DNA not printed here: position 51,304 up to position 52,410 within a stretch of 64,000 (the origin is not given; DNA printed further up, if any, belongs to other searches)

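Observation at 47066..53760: Shared periplasmic heme-c sensor domain in a histidine kinase (CXXCH) and a chemoreceptor (CX5CH variant) flanking the cytochrome genes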

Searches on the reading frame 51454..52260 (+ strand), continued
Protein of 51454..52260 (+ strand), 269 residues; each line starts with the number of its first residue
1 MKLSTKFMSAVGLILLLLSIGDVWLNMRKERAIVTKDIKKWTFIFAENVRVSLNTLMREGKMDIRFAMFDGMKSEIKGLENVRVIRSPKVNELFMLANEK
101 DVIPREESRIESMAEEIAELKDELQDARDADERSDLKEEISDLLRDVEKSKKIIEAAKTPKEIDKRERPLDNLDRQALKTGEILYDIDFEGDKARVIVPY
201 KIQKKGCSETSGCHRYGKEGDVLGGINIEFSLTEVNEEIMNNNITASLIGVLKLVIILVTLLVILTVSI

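Call 42: search_protein_families(library=pfam, proteins=[L003:2265-4094:+, L004:9881-11896:+, L005:9917-11797:+, L008:3819-5558:+, L009:9920-11899:+, L010:9914-11719:+, L011:9917-11899:+, L015:9908-13246:+, L017:4688-6250:+, L019:9893-11911:+], max_evalue=0.00001)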
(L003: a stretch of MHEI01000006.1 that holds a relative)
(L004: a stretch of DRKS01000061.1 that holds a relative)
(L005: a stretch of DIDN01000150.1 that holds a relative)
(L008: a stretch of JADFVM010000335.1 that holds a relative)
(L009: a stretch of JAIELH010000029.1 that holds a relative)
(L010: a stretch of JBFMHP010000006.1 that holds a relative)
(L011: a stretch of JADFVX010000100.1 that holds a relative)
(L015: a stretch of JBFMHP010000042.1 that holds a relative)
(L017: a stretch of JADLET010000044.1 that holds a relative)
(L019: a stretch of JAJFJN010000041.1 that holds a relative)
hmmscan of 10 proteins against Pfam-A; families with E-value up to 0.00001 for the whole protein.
L003:2265-4094:+ (609 aa): 2 families
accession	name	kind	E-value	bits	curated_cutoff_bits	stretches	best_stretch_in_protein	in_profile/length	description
PF00015.26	MCPsignal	-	4.6e-48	163.8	34.6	1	382-565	2-171/172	Methyl-accepting chemotaxis protein (MCP) signalling domain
PF00672.30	HAMP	-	2.2e-15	57.2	25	1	270-317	4-51/53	HAMP domain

L004:9881-11896:+ (671 aa): 5 families
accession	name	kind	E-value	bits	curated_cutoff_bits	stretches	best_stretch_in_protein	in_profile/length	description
PF00990.26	GGDEF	-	5.2e-49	166.5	23.8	1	509-668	1-161/161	Diguanylate cyclase, GGDEF domain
PF13185.12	GAF_2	-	4e-14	53.4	28.6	1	367-497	10-136/136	GAF domain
PF00672.30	HAMP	-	5.7e-12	46.2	25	1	285-333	5-53/53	HAMP domain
PF01590.32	GAF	-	1.7e-11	45.2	22.4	1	361-496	2-133/133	GAF domain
PF13492.12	GAF_3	-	1e-09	39.3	27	1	362-498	3-129/129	GAF domain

L005:9917-11797:+ (626 aa): 2 families
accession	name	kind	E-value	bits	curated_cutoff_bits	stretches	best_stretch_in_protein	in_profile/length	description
PF00015.26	MCPsignal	-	5.7e-47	160.2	34.6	1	383-566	2-171/172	Methyl-accepting chemotaxis protein (MCP) signalling domain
PF00672.30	HAMP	-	4.1e-11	43.5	25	1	273-317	6-50/53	HAMP domain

L008:3819-5558:+ (579 aa): 3 families
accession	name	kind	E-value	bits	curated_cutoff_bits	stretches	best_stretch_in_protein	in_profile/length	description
PF02518.31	HATPase_c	-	7.3e-35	120.2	26.4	1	464-578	1-109/111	Histidine kinase-, DNA gyrase B-, and HSP90-like ATPase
PF00512.31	HisKA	-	9.2e-21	74.1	26.9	1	349-417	1-66/66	His Kinase A (phospho-acceptor) domain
PF00672.30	HAMP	-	3.9e-10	40.3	25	1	284-327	6-49/53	HAMP domain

L009:9920-11899:+ (659 aa): 5 families
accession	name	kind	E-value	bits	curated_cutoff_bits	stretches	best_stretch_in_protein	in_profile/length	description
PF00990.26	GGDEF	-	1.2e-46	158.8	23.8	1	496-655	1-161/161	Diguanylate cyclase, GGDEF domain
PF00672.30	HAMP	-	6.8e-14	52.4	25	1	273-320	6-53/53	HAMP domain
PF13185.12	GAF_2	-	8.4e-14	52.4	28.6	1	369-484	24-136/136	GAF domain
PF01590.32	GAF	-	7e-10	40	22.4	1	349-482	3-132/133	GAF domain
PF13492.12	GAF_3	-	4.9e-07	30.7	27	1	349-485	3-129/129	GAF domain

L010:9914-11719:+ (601 aa): 2 families
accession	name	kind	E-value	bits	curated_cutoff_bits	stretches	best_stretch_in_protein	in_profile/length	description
PF00015.26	MCPsignal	-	2.3e-38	132.2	34.6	1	396-567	14-171/172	Methyl-accepting chemotaxis protein (MCP) signalling domain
PF00672.30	HAMP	-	1.6e-10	41.5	25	1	278-320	10-52/53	HAMP domain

L011:9917-11899:+ (660 aa): 4 families
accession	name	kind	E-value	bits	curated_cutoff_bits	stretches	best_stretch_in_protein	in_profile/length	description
PF00990.26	GGDEF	-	2.6e-51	174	23.8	1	497-656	1-161/161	Diguanylate cyclase, GGDEF domain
PF00672.30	HAMP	-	5.7e-14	52.6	25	1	274-321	6-53/53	HAMP domain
PF13185.12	GAF_2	-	1.2e-12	48.7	28.6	1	351-484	9-135/136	GAF domain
PF01590.32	GAF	-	2.5e-09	38.2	22.4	1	348-482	1-131/133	GAF domain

L015:9908-13246:+ (1112 aa): 9 families
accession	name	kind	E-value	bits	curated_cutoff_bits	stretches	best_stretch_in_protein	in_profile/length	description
PF00072.30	Response_reg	-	1.7e-45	154.2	30.2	2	847-962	1-110/111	Response regulator receiver domain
PF02518.31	HATPase_c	-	3.1e-31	108.5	26.4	1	565-680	1-110/111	Histidine kinase-, DNA gyrase B-, and HSP90-like ATPase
PF00512.31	HisKA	-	2e-24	85.8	26.9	1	453-518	1-66/66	His Kinase A (phospho-acceptor) domain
PF13426.13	PAS_9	-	4.3e-13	49.9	27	1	334-433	2-103/103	PAS domain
PF00672.30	HAMP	-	1.2e-11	45.1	25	1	271-316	7-52/53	HAMP domain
PF01627.28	Hpt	-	2.4e-11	44.2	24.6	1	1021-1101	3-83/84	Hpt domain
PF00989.32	PAS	-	3.6e-09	37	22.6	1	325-431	3-113/113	PAS fold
PF08448.16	PAS_4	-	3.2e-06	27.8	23.1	1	330-435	2-109/110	PAS fold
PF24820.1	Diguanyl_cycl_sensor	-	6.6e-06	26.5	28.1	0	328-413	1-94/109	Diguanylate cyclase-like sensor domain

L017:4688-6250:+ (520 aa): 1 family
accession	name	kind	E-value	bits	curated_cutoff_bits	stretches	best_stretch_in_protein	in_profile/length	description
PF00990.26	GGDEF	-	5.3e-50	169.8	23.8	1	342-500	1-161/161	Diguanylate cyclase, GGDEF domain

L019:9893-11911:+ (672 aa): 5 families
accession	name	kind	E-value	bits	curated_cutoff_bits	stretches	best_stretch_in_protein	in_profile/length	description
PF00990.26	GGDEF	-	2.6e-47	161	23.8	1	505-664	1-161/161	Diguanylate cyclase, GGDEF domain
PF13185.12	GAF_2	-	2.4e-16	60.6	28.6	1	364-493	11-136/136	GAF domain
PF01590.32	GAF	-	4.8e-15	56.7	22.4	1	357-492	2-133/133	GAF domain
PF00672.30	HAMP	-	4.3e-13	49.8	25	1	282-329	6-53/53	HAMP domain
PF13492.12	GAF_3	-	2.7e-09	37.9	27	1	358-494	3-129/129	GAF domain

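Call 82: search_protein_families(library=pfam, alignment_id=A3, max_evalue=1)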
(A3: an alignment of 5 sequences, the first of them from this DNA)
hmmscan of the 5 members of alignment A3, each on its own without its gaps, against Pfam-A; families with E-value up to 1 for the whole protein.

A. member 1, seq(222 aa): 7 families
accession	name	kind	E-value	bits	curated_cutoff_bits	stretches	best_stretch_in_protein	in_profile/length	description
PF24615.2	Spectrin_Anc-1_2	-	0.019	15.6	28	1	72-135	36-99/105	Nuclear anchorage protein 1, spectrin repeat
PF03819.22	MazG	-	0.044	14.5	22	1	86-126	4-40/74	MazG nucleotide pyrophosphohydrolase domain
PF24423.1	OVT1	-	0.094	13.6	30.9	1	49-112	28-92/100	Major antigen, helical domain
PF16218.11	Peptidase_C101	-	0.26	11.1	27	0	7-83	99-175/265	Peptidase family C101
PF12325.13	TMF_TATA_bd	-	0.31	11.6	29.1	1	85-136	17-66/115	TATA element modulatory factor 1 TATA binding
PF19962.4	EAD9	-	0.39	10.9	25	1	86-128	12-54/62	Effector-associated domain 9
PF06102.17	RRP36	-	0.43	11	27.1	1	92-147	58-113/165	rRNA biogenesis protein RRP36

B. families by the number of members that match (of 5 scanned): 29 families (the first 25 are shown)
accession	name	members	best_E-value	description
PF06102.17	RRP36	4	0.0014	rRNA biogenesis protein RRP36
PF15188.11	CCDC-167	2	0.0015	Coiled-coil domain-containing protein 167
PF19962.4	EAD9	2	0.041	Effector-associated domain 9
PF11727.13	ISG65-75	2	0.053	Invariant surface glycoprotein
PF25026.1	Asd-4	1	0.0031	Asd-4-like domain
PF23203.1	KIF21A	1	0.0071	KIF21A-like domain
PF10805.13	DUF2730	1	0.012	Protein of unknown function (DUF2730)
PF14523.12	Syntaxin_2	1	0.014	Syntaxin-like protein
PF24615.2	Spectrin_Anc-1_2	1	0.019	Nuclear anchorage protein 1, spectrin repeat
PF10146.14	zf-C4H2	1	0.026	Zinc finger-containing protein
PF01920.25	Prefoldin_2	1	0.033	Prefoldin subunit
PF07926.17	TPR_MLP1_2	1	0.038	TPR/MLP1/MLP2-like protein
PF03819.22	MazG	1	0.044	MazG nucleotide pyrophosphohydrolase domain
PF14282.11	FlxA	1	0.054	FlxA-like protein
PF06810.17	Phage_scaffold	1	0.057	Phage capsid assembly scaffolding protein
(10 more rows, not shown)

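Call 90: fold_search(model_id=the predicted structure, library=pdb)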
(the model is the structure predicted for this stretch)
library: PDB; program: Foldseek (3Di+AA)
matches with E <= 10: 557; with E <= 0.001: 0
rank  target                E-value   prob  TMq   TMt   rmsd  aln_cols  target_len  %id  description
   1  3b42_B                4.2e-03  0.97  0.25  0.40  14.4       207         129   10  Periplasmic sensor domain of chemotaxis protein GSU0935 (released 2008-04-08)
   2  3b42_A                1.3e-02  0.91  0.27  0.44  17.7       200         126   10  Periplasmic sensor domain of chemotaxis protein GSU0935 (released 2008-04-08)
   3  7prq_B                2.4e-02  0.95  0.20  0.15   4.2        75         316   21  Structure of the ligand binding domain of the PctD (PA4633) chemoreceptor of Pseudomonas aeruginosa PAO1 in complex wi (released 2022-05-11)
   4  9tg4_D                1.7e-01  0.20  0.24  0.17  20.3       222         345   10  Structure of the YbjP lipoprotein bound to the AcrABZ-TolC efflux pump (released 2026-04-08)
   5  8a7f_B                2.2e-01  0.23  0.27  0.18  14.2       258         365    8  Crystal structure of a chimeric LOV-Histidine kinase SB2F1-I66R mutant (asymmetrical variant, trigonal form with long  (released 2024-01-10)
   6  4ilo_A                2.5e-01  0.25  0.18  0.17  16.4       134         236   20  2.12A resolution structure of CT398 from Chlamydia trachomatis (released 2014-01-01)
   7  1vf7_G                2.5e-01  0.10  0.18  0.17  18.9       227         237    9  Crystal structure of the membrane fusion protein, MexA of the multidrug transporter (released 2004-05-25)
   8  6iok_K                2.8e-01  0.12  0.20  0.15  19.4       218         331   12  Cryo-EM structure of multidrug efflux pump MexAB-OprM (0 degree state) (released 2019-04-03)
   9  7y6b_A                3.0e-01  0.99  0.26  0.74   6.7        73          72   16  Crystal structure of the EscE/EsaH complex (released 2022-07-20)
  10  8a6x_B                3.0e-01  0.15  0.24  0.16  18.2       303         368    8  Crystal structure of a chimeric LOV-Histidine kinase SB2F1 (asymmetrical variant, trigonal form with long c axis) (released 2024-01-10)
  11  4q6u_A                3.2e-01  0.89  0.19  0.13   2.1        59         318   15  Crystal structure of a putative uncharacterized protein from Mycobacterium tuberculosis (released 2014-06-18)
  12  9jfj_B                3.2e-01  0.30  0.27  0.26  12.3       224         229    9  Crystal structure of the cytoplasmic domain of ZraS in ADP-bound form (released 2025-03-26)
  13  5xu0_B                3.4e-01  0.28  0.27  0.26  17.7       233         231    8  Structure of the membrane fusion protein Spr0693 from Streptococcus pneumoniae R6 (released 2018-01-24)
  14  4dk0                  3.6e-01  0.14  0.23  0.17  18.4       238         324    9  Crystal structure of MacA from Actinobacillus actinomycetemcomitans (released 2012-03-07)
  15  1x4t_MODEL_1_A        3.9e-01  0.96  0.25  0.56  11.3        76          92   20  Solution structure of Isy1 domain in hypothetical protein (released 2005-11-14)
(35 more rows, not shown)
